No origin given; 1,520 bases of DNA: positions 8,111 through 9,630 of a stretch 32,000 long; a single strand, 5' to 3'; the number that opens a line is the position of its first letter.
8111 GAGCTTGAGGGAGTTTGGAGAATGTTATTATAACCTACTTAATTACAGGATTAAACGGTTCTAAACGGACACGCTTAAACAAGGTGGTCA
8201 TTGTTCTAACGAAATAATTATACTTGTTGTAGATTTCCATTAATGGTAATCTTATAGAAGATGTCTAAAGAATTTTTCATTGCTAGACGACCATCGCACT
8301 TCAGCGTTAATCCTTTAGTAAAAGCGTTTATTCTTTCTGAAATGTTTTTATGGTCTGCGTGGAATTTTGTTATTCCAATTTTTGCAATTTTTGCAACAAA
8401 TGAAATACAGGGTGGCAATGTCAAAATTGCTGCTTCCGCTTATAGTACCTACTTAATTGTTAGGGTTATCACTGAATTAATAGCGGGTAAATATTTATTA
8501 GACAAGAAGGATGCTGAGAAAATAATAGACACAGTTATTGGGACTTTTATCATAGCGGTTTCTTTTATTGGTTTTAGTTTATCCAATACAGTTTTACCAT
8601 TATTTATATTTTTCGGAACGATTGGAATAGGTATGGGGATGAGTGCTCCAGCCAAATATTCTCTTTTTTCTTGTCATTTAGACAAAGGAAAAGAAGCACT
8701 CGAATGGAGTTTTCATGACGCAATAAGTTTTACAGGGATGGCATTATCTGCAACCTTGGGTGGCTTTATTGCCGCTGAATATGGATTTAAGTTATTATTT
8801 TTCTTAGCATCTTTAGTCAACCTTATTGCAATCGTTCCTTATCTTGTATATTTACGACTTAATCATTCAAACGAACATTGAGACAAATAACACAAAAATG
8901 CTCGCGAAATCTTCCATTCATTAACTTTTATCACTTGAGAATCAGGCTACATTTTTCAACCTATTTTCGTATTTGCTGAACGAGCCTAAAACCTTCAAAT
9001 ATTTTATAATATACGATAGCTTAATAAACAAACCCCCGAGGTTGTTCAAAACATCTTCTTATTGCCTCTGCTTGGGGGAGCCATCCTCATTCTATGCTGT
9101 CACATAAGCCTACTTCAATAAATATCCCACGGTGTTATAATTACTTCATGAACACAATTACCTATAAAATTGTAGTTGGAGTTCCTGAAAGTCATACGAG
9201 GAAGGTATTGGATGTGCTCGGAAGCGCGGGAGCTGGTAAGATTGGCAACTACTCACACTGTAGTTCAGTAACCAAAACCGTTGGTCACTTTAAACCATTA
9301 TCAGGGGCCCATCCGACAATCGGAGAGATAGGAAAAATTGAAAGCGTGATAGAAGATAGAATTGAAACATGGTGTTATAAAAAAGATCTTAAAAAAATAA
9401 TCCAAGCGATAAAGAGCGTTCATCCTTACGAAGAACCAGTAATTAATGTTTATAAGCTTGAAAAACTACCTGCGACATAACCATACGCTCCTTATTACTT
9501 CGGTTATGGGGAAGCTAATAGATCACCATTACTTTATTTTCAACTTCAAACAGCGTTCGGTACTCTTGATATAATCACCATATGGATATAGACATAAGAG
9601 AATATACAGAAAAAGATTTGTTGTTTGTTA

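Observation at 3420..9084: Integrase-less accessory array of about 5.6 kb anchored at the tRNA-Asn 3' end and closed by an 11-bp copy of that end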

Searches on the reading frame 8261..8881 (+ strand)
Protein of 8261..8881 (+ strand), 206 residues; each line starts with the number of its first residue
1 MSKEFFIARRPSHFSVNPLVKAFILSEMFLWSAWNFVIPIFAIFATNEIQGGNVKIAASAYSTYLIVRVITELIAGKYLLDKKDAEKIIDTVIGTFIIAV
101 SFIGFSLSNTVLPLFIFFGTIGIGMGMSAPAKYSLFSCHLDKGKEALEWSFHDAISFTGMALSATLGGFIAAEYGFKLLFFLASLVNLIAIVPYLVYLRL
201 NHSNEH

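Call 15: search_protein_families(library=pfam, max_evalue=0.01, proteins=[window:8261-8881:+])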
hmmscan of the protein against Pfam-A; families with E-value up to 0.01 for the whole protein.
window:8261-8881:+ (206 aa): 1 family
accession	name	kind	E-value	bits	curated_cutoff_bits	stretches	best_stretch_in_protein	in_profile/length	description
PF07690.21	MFS_1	-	2.1e-13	50.4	33.4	1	25-202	3-176/347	Major Facilitator Superfamily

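Call 22: search_protein_families(library=phrogs, max_evalue=0.01, proteins=[window:8261-8881:+])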
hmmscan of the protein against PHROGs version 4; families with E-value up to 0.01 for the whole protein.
window:8261-8881:+ (206 aa): 1 family
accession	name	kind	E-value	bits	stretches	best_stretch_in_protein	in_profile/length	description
phrog_2034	-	unknown function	2.5e-10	40.5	1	33-202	26-193/406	-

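Call 23: search_protein_families(library=ncbifam, max_evalue=0.01, proteins=[window:8261-8881:+])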
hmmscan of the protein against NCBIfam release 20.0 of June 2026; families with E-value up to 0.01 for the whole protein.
window:8261-8881:+ (206 aa): 7 families
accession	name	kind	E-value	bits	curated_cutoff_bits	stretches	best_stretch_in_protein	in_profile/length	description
NF053757.1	BclibactTpBcbE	equivalog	1.3e-09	37.5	600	1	65-198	258-389/394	bacillibactin exporter BcbE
TIGR00880.1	2_A_01_02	superfamily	2.4e-08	34.2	131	1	92-195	32-135/141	multidrug resistance protein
NF005291.0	PRK06814.1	equivalog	2.8e-05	22.2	1349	1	29-202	29-196/1140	acyl-[ACP]--phospholipid O-acyltransferase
TIGR00881.1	2A0104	subfamily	5.2e-05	22.4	407.75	1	72-190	47-163/379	phosphoglycerate transporter protein PgtP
TIGR00895.1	2A0115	subfamily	0.00073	18.6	418.55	1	78-196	74-190/398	aromatic acid/H+ symport family MFS transporter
NF000025.1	MFS_efflux_tcmA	exception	0.0029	16.4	999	1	63-198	69-201/538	tetracenomycin C efflux MFS transporter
NF053517.1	HbztTptrPcaK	equivalog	0.0046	16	770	1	63-198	62-194/437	4-hydroxybenzoate transporter PcaK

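Call 24: search_protein_families(library=padloc, max_evalue=0.01, proteins=[window:8261-8881:+])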
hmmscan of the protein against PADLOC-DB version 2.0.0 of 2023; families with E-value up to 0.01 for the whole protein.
window:8261-8881:+ (206 aa): 0 families

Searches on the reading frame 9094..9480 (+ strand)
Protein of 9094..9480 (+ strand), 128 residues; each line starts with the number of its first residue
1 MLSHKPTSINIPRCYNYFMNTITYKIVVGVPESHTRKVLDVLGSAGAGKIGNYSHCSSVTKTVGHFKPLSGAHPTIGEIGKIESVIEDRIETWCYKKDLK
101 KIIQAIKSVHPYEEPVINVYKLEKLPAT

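Call 15: search_protein_families(library=pfam, max_evalue=0.01, proteins=[window:9094-9480:+])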
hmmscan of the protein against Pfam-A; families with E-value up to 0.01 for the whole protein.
window:9094-9480:+ (128 aa): 0 families

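Call 18: find_encoding_contigs(protein=window:9094-9480:+, flank=10000, max_places=10)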
Protein window:9094-9480:+ (128 aa): no gene with exactly this product is on record in the collection.

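Call 22: search_protein_families(library=phrogs, max_evalue=0.01, proteins=[window:9148-9480:+])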
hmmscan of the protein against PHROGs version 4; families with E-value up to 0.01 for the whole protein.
window:9148-9480:+ (110 aa): 0 families

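Call 23: search_protein_families(library=ncbifam, max_evalue=0.01, proteins=[window:9148-9480:+])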
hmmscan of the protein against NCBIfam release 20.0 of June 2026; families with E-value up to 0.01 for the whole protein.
window:9148-9480:+ (110 aa): 1 family
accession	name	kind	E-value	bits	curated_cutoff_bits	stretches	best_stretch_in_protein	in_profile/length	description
NF041095.1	dival_cat_tol_CutA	equivalog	0.003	17.6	120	1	63-106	44-87/100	divalent-cation tolerance protein CutA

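Call 24: search_protein_families(library=padloc, max_evalue=0.01, proteins=[window:9148-9480:+])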
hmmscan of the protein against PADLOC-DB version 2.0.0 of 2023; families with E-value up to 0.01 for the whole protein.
window:9148-9480:+ (110 aa): 0 families
